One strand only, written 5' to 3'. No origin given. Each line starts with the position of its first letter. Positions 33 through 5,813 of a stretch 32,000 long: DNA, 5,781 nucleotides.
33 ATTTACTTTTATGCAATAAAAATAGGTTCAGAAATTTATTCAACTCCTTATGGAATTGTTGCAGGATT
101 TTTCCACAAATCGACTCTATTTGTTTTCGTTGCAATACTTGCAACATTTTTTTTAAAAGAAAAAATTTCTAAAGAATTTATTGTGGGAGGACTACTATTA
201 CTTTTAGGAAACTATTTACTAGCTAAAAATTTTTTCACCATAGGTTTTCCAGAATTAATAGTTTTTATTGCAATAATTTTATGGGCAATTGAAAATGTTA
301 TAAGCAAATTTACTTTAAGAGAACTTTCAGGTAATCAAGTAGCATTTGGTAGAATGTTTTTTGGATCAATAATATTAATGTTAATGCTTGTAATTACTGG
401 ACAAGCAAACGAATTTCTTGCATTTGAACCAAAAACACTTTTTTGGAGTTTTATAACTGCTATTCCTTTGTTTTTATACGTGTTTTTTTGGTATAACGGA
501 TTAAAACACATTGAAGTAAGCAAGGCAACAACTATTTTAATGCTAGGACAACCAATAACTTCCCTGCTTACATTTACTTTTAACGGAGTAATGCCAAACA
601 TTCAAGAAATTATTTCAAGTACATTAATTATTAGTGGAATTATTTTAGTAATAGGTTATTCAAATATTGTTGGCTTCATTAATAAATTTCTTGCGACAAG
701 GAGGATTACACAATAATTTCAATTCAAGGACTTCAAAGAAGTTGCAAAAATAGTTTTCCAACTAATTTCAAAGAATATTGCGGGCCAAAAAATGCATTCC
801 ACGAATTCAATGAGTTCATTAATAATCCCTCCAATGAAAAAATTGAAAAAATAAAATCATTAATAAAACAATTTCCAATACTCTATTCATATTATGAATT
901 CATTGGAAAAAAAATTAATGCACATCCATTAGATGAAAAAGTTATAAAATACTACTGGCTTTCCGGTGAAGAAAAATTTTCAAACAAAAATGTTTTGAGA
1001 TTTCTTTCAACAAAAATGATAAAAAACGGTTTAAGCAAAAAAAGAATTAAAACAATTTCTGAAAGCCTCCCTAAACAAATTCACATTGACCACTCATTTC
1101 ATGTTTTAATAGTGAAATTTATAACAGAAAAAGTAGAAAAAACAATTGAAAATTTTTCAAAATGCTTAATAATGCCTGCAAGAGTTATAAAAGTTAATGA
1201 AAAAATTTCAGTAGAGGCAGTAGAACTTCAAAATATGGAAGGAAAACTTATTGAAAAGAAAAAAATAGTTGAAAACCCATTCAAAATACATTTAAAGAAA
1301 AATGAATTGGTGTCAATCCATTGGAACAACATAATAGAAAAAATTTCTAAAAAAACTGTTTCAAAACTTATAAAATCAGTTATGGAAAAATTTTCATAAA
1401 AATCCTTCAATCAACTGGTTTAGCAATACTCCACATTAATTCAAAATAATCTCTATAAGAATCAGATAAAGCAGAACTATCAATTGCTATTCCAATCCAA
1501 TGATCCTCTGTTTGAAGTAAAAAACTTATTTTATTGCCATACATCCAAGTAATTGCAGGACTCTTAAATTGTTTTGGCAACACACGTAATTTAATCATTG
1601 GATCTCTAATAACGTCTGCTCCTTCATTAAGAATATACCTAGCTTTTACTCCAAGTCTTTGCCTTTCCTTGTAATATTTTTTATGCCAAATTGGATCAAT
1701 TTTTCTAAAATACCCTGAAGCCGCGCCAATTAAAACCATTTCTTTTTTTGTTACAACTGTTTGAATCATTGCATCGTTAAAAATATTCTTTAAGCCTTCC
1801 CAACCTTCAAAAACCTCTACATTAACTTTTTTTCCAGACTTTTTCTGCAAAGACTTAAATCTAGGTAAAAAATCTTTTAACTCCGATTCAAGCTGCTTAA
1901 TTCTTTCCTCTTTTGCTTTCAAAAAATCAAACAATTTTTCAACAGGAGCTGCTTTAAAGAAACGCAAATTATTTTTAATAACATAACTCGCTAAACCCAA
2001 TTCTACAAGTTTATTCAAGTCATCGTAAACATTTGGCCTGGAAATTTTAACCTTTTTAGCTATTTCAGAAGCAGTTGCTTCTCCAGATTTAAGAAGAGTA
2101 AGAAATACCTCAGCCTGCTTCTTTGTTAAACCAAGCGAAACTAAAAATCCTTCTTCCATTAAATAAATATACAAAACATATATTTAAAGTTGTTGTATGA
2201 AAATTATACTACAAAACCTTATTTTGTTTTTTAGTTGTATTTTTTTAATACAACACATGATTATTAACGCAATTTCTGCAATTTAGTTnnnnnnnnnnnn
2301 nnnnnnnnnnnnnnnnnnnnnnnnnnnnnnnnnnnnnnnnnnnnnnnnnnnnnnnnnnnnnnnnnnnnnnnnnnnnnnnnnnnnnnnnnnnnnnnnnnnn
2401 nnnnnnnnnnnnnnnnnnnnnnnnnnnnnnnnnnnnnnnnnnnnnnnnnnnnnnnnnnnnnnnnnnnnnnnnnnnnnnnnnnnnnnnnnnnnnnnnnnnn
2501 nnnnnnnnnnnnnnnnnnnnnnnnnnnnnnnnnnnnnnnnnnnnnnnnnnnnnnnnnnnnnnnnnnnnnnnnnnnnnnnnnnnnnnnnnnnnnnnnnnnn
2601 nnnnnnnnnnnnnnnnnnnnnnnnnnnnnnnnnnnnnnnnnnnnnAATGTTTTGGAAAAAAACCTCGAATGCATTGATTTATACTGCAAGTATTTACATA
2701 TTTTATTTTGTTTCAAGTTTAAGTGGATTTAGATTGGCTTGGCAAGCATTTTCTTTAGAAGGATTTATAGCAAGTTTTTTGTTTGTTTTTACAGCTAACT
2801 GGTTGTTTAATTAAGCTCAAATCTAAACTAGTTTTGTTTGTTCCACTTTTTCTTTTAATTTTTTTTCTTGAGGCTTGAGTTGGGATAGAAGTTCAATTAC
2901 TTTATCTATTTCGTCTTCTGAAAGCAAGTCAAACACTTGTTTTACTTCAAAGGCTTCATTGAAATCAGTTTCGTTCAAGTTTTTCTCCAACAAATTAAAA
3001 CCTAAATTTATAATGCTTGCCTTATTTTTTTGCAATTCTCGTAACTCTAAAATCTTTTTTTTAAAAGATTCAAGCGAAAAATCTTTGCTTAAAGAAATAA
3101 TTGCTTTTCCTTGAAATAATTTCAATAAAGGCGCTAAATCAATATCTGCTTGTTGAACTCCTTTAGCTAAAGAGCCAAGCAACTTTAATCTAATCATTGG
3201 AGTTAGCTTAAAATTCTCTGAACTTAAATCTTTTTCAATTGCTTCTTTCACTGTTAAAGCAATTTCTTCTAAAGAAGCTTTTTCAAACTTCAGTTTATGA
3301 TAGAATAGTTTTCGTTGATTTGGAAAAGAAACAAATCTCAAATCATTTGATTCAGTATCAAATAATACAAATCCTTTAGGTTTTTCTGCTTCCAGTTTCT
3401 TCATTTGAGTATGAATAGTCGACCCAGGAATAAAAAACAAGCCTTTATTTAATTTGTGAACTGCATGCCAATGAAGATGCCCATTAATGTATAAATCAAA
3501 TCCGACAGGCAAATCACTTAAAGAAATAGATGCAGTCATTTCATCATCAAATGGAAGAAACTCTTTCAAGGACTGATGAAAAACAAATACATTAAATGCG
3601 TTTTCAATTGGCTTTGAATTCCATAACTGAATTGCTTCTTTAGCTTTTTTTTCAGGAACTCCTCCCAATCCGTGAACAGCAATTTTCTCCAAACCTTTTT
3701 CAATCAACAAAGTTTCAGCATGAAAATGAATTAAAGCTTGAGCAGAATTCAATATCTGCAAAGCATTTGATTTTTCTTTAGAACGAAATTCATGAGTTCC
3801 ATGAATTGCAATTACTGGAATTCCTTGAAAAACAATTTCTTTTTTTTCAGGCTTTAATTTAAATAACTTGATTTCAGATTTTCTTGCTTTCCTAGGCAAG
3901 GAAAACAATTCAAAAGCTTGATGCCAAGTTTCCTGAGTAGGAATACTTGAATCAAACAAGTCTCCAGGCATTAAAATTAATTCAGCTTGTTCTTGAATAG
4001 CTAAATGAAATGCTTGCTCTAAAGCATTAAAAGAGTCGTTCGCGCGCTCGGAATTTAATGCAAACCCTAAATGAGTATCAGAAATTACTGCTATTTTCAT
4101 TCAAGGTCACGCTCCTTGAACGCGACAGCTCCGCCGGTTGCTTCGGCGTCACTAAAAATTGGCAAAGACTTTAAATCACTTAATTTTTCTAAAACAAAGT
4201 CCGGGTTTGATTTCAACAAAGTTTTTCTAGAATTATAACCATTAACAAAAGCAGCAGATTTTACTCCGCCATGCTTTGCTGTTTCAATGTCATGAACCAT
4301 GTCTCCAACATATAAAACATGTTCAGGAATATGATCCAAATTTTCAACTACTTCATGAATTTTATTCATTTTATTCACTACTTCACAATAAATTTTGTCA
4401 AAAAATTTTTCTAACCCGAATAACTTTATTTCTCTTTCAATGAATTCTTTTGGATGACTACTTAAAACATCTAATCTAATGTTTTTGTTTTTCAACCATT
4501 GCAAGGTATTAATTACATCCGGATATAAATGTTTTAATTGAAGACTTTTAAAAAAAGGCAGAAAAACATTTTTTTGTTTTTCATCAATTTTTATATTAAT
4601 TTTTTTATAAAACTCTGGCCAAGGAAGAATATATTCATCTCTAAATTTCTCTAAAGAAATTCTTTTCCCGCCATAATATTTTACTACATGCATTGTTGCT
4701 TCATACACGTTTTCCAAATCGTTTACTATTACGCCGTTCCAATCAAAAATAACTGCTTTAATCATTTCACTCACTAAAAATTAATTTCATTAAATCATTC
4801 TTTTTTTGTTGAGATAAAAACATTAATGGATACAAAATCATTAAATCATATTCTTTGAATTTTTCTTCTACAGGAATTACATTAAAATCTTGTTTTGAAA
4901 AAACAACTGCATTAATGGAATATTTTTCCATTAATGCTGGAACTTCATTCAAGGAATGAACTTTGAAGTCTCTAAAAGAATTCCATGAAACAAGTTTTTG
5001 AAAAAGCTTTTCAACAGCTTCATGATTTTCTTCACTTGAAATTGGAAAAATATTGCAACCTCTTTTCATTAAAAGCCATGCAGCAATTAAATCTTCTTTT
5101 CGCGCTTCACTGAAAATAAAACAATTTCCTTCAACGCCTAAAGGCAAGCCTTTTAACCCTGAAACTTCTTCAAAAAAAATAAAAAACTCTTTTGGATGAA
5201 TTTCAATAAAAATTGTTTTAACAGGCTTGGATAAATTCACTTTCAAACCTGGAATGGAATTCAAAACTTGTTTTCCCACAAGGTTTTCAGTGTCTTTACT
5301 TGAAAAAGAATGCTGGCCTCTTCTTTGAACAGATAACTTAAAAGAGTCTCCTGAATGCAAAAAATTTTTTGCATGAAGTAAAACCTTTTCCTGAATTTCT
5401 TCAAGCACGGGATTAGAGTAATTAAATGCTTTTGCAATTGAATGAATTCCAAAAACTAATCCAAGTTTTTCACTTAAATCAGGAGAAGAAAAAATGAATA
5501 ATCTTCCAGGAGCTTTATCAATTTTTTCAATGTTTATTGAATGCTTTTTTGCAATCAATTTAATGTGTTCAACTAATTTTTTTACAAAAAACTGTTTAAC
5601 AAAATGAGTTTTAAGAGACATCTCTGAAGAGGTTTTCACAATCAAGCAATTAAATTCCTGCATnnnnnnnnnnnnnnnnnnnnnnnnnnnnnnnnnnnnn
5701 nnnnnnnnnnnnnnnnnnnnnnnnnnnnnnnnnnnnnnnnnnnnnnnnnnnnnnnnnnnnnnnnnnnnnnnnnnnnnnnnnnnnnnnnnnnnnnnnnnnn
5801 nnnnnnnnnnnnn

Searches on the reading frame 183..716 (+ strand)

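Call 79: search_protein_families(library=pfam, proteins=[window:183-716:+], max_evalue=0.001)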
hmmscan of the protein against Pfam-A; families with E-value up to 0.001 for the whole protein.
window:183-716:+ (177 aa): 1 family
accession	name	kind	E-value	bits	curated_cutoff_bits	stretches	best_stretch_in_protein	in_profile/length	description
PF00892.27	EamA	-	2.7e-16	60.5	28.2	1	24-157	4-134/135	EamA-like transporter family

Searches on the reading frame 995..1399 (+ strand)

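Call 79: search_protein_families(library=pfam, proteins=[window:995-1399:+], max_evalue=0.001)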
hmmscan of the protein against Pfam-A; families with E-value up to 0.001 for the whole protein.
window:995-1399:+ (134 aa): 1 family
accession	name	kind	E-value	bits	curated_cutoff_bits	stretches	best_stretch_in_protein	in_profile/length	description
PF19927.4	DUF6390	-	2.9e-09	37.2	25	1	16-130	103-231/244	Family of unknown function (DUF6390)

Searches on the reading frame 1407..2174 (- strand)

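Call 79: search_protein_families(library=pfam, proteins=[window:1407-2174:-], max_evalue=0.001)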
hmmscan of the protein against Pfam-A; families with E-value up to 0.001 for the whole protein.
window:1407-2174:- (255 aa): 8 families
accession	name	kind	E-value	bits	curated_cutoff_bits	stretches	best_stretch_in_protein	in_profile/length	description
PF01978.25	TrmB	-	1.9e-15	56.9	25.6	1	13-79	3-68/68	Sugar-specific transcriptional regulator TrmB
PF01022.26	HTH_5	-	5.6e-08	33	22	1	25-64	8-47/47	Bacterial regulatory protein, arsR family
PF12840.13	HTH_20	-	3.2e-07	30.6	27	1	22-61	8-47/51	Helix-turn-helix domain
PF21476.4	PF0610-like_N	-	6.6e-06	26.7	33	1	26-54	8-36/50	PF0610-like, N-terminal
PF04297.20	UPF0122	-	4.4e-05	24.1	22.7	1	16-101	18-100/101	Putative helix-turn-helix protein, YlxM / p13 like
PF12802.13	MarR_2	-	8e-05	23.2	27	1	14-62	1-50/61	MarR family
PF08221.17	HTH_9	-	0.00028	21.4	23.4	1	21-65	16-60/62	RNA polymerase III subunit RPC82 helix-turn-helix domain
PF02002.24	TFIIE_alpha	-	0.00089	19.5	22.9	0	18-67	13-62/105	TFIIE alpha subunit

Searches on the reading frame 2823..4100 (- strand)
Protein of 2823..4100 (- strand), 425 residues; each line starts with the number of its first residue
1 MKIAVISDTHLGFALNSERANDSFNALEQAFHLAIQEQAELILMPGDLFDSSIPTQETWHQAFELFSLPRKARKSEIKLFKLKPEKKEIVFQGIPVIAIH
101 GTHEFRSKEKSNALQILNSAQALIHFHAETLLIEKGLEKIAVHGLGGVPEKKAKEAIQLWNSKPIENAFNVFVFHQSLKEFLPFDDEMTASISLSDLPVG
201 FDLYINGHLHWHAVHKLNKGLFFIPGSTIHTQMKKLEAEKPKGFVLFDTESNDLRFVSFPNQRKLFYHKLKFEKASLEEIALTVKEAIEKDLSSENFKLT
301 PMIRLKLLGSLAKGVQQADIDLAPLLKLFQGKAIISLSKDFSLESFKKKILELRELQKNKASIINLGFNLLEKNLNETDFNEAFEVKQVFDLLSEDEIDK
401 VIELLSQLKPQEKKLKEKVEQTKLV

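Call 79: search_protein_families(library=pfam, proteins=[window:2823-4100:-], max_evalue=0.001)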
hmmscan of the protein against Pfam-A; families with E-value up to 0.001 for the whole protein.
window:2823-4100:- (425 aa): 2 families
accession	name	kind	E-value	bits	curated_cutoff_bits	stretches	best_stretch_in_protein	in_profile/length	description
PF00149.33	Metallophos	-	8.5e-14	52.9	21.5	1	1-211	1-190/191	Calcineurin-like phosphoesterase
PF12850.12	Metallophos_2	-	2e-08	34.8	27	1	1-251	1-153/154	Calcineurin-like phosphoesterase superfamily domain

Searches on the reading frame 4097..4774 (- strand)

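Call 79: search_protein_families(library=pfam, proteins=[window:4097-4774:-], max_evalue=0.001)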
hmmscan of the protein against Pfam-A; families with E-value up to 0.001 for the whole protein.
window:4097-4774:- (225 aa): 5 families
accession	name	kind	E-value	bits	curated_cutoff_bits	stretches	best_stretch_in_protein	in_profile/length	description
PF13419.12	HAD_2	-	1.6e-27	97.2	23.8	1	8-175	1-177/178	Haloacid dehalogenase-like hydrolase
PF00702.32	Hydrolase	-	1.7e-17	64.9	26.4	1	5-170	1-191/191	haloacid dehalogenase-like hydrolase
PF13242.12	Hydrolase_like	-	5.7e-07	29.8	22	1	141-201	12-75/75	HAD-hyrolase-like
PF12710.13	HAD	-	0.00012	23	27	1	53-166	55-188/189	haloacid dehalogenase-like hydrolase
PF06888.18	Put_Phosphatase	-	0.00029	20.8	27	0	8-130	3-121/234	Putative Phosphatase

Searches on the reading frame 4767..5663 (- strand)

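Call 79: search_protein_families(library=pfam, proteins=[window:4767-5663:-], max_evalue=0.001)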
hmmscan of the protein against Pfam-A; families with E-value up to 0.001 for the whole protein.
window:4767-5663:- (298 aa): 2 families
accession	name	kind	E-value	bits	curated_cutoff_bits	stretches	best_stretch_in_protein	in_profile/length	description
PF02926.22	THUMP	-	7.8e-12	45.9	20.6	1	87-163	4-82/84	THUMP domain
PF22025.1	ThiI_fer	-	3.7e-07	30.9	25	1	8-76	3-71/72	ThiI ferredoxin-like domain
